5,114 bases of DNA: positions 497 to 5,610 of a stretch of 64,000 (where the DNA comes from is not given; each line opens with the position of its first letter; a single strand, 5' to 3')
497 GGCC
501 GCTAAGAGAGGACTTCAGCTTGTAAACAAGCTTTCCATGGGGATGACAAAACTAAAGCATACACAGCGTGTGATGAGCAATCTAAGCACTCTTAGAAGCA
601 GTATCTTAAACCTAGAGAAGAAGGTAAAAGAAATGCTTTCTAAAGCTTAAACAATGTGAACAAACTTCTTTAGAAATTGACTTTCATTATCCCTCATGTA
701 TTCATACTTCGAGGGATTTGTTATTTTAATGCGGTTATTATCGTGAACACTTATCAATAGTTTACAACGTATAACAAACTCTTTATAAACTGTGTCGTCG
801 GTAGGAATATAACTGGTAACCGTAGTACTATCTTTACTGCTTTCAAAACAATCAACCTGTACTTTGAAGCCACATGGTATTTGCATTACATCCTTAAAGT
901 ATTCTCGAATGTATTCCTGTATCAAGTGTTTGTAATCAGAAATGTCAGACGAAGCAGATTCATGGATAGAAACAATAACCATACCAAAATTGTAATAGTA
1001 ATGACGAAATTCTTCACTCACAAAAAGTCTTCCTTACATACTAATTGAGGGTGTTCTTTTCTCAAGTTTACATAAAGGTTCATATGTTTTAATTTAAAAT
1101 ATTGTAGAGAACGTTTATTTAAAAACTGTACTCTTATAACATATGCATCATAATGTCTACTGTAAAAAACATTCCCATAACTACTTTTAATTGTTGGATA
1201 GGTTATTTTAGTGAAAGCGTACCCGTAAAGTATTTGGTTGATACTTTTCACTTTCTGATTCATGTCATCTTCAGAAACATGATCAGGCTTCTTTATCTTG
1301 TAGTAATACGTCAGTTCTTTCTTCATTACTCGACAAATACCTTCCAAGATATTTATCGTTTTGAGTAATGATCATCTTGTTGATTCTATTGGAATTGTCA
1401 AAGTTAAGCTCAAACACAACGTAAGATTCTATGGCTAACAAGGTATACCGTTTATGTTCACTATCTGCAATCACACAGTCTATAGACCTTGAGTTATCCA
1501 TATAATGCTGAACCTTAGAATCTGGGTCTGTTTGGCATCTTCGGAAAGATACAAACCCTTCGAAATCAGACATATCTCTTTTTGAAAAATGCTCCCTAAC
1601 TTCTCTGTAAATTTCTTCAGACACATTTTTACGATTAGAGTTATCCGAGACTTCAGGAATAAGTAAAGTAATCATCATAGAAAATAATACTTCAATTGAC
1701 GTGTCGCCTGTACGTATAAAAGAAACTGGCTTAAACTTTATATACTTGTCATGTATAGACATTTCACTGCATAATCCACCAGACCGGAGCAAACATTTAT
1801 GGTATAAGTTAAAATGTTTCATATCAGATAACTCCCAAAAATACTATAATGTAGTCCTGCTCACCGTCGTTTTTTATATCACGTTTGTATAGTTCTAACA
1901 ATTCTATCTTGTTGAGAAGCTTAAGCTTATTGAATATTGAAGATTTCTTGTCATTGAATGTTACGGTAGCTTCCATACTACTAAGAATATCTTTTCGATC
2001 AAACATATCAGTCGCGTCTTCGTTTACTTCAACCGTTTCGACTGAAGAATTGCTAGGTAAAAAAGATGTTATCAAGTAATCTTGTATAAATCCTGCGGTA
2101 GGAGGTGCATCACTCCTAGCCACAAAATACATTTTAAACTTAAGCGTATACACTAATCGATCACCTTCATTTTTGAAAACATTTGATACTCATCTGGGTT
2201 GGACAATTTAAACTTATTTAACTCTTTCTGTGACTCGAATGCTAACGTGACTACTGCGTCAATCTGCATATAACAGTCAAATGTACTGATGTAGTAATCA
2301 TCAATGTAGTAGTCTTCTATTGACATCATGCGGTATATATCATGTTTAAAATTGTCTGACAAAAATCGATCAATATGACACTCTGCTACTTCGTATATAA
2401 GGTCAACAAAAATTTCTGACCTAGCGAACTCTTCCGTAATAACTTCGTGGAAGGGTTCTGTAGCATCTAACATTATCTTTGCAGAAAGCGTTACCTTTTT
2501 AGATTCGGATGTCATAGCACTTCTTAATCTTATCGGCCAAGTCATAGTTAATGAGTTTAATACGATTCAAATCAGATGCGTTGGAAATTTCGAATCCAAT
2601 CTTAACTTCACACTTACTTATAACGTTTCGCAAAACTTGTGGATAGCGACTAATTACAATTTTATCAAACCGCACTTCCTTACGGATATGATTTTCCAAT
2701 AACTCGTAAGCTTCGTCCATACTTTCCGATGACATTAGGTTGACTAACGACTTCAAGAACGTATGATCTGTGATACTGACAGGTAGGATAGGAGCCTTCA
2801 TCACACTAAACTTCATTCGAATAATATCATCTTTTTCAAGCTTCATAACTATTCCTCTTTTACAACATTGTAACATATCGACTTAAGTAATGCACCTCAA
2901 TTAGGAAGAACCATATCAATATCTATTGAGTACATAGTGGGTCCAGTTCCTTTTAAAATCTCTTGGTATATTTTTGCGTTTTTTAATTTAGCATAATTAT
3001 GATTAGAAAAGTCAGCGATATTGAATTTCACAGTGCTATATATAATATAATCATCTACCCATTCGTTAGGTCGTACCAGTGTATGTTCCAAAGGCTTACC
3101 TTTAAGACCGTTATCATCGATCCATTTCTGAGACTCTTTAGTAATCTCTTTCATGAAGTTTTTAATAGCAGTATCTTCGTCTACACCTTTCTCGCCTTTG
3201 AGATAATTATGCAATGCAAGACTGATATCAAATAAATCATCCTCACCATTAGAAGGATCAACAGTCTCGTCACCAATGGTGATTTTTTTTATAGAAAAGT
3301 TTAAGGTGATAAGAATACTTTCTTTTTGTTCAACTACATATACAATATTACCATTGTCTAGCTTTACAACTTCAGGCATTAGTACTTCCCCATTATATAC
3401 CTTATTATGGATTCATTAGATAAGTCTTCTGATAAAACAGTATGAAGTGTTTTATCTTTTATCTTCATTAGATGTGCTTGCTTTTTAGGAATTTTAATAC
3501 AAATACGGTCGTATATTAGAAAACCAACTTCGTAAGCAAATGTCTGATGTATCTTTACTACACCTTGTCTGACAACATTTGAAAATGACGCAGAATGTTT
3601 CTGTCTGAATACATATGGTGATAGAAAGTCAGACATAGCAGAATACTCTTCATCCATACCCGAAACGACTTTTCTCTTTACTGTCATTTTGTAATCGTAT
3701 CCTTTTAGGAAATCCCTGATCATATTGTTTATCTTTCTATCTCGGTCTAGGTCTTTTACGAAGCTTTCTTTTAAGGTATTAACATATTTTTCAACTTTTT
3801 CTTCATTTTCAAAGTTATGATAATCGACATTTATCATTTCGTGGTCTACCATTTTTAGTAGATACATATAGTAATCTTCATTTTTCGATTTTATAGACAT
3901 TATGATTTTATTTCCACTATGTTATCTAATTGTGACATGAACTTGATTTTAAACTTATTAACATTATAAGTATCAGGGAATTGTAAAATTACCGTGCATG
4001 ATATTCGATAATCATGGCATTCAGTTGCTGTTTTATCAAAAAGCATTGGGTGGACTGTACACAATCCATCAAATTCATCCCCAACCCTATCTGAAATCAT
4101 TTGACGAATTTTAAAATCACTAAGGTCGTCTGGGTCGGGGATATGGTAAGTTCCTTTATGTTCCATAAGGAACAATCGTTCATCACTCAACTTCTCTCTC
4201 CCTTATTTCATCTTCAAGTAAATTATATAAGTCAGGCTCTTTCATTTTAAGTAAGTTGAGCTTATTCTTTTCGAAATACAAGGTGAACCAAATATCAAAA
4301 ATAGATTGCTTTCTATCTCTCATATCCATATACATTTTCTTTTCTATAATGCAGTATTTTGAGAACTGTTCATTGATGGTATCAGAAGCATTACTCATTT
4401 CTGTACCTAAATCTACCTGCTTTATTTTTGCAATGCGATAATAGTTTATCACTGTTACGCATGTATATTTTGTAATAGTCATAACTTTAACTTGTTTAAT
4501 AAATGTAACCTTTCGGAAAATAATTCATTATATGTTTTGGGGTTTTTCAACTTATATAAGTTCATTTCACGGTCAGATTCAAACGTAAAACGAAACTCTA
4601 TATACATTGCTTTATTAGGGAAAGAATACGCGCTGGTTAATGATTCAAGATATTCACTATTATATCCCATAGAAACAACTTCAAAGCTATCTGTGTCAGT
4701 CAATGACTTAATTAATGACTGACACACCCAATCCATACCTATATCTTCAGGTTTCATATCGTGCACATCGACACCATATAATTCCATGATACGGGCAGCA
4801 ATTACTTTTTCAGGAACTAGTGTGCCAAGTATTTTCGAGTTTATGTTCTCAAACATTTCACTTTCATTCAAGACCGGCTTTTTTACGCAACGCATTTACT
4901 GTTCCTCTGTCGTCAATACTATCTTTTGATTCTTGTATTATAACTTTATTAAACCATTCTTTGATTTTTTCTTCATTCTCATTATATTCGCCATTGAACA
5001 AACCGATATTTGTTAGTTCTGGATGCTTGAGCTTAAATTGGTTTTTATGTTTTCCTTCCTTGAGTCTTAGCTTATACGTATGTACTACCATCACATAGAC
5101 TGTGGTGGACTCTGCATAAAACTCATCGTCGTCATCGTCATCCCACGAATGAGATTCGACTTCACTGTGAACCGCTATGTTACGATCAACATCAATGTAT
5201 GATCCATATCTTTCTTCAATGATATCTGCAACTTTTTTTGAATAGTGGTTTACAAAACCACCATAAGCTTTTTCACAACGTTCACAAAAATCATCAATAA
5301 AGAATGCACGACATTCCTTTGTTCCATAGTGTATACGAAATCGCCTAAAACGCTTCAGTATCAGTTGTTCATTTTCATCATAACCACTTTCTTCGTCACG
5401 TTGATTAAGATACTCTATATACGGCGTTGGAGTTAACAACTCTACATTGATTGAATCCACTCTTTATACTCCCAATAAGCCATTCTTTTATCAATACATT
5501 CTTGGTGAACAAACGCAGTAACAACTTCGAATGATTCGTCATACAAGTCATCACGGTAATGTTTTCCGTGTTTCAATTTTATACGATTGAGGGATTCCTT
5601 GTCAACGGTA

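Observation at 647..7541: Array of 17 co-transcribed genes whose products share a C-terminal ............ module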

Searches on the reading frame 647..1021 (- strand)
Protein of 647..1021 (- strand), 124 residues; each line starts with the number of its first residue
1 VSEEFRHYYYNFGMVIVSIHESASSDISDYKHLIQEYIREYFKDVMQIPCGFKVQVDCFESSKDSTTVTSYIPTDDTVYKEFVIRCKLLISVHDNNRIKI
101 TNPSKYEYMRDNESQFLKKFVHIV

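Call 4: search_protein_families(library=pfam, alignment_id=A1, max_evalue=0.1)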
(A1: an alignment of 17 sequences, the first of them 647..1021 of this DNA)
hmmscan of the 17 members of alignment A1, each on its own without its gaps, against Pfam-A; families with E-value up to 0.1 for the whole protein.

A. member 1, window:647-1021:- (124 aa): 0 families

B. families by the number of members that match (of 17 scanned): 3 families
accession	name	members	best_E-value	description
PF14125.13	DUF4292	1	0.018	Domain of unknown function (DUF4292)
PF09412.15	XendoU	1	0.037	Endoribonuclease XendoU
PF21269.3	TreT_GT1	1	0.048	Trehalose synthase, N-terminal domain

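Call 5: search_protein_families(library=phrogs, alignment_id=A1, max_evalue=0.01)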
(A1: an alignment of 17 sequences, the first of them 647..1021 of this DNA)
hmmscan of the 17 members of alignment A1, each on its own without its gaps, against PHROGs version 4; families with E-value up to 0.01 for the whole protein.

A. member 1, window:647-1021:- (124 aa): 0 families

B. families by the number of members that match (of 17 scanned): 1 family
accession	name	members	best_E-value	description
phrog_16508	-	1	0.0087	-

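Call 80: search_protein_families(library=ncbifam, alignment_id=A1, max_evalue=0.1)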
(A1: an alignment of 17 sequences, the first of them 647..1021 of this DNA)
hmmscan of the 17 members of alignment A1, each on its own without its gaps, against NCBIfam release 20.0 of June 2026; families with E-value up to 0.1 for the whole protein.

A. member 1, window:647-1021:- (124 aa): 0 families

B. families by the number of members that match (of 17 scanned): 3 families
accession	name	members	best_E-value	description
NF002579.0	PRK02231.1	1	0.00098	NAD(+) kinase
NF053559.1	LolB1_Flavo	1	0.013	lipoprotein insertase outer membrane protein LolB1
NF040734.1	CC-COOH_SaoC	1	0.041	Cys-Cys-COOH (seleno)protein SaoC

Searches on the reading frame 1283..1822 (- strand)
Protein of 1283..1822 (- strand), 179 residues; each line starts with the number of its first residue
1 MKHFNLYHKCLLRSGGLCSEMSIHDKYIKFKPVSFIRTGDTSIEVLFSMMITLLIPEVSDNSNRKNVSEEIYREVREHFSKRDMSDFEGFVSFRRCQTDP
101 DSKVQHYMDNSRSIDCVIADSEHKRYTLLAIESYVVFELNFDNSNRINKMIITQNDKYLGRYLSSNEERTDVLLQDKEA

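Call 95: search_dna_similar(query=window:1283-1822:-, collection=phages, mode=protein, max_evalue=0.01, max_rows=8)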
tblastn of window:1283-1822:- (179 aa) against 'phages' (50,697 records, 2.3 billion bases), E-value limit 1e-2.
No match.

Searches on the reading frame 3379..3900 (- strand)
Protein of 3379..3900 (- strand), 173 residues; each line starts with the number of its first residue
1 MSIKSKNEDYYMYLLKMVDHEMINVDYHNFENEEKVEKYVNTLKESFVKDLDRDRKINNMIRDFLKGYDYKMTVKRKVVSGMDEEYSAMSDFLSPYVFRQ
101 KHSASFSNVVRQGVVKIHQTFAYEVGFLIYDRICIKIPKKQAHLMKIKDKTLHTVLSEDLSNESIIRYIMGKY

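Call 96: search_dna_similar(query=window:3379-3900:-, collection=phages, mode=protein, max_evalue=0.01, max_rows=8)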
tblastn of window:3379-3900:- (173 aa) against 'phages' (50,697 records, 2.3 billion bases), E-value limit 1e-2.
No match.

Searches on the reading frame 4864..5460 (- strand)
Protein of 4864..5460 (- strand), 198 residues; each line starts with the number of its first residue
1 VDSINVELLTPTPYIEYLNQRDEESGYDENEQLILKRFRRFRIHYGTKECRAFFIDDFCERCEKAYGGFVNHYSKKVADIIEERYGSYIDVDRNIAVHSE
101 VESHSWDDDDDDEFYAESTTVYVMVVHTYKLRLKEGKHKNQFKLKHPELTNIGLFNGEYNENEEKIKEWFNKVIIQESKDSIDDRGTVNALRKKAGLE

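Call 94: search_dna_similar(query=window:4864-5460:-, collection=phages, mode=protein, max_evalue=0.01, max_rows=8)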
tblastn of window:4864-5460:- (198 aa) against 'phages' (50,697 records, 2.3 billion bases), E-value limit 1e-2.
No match.
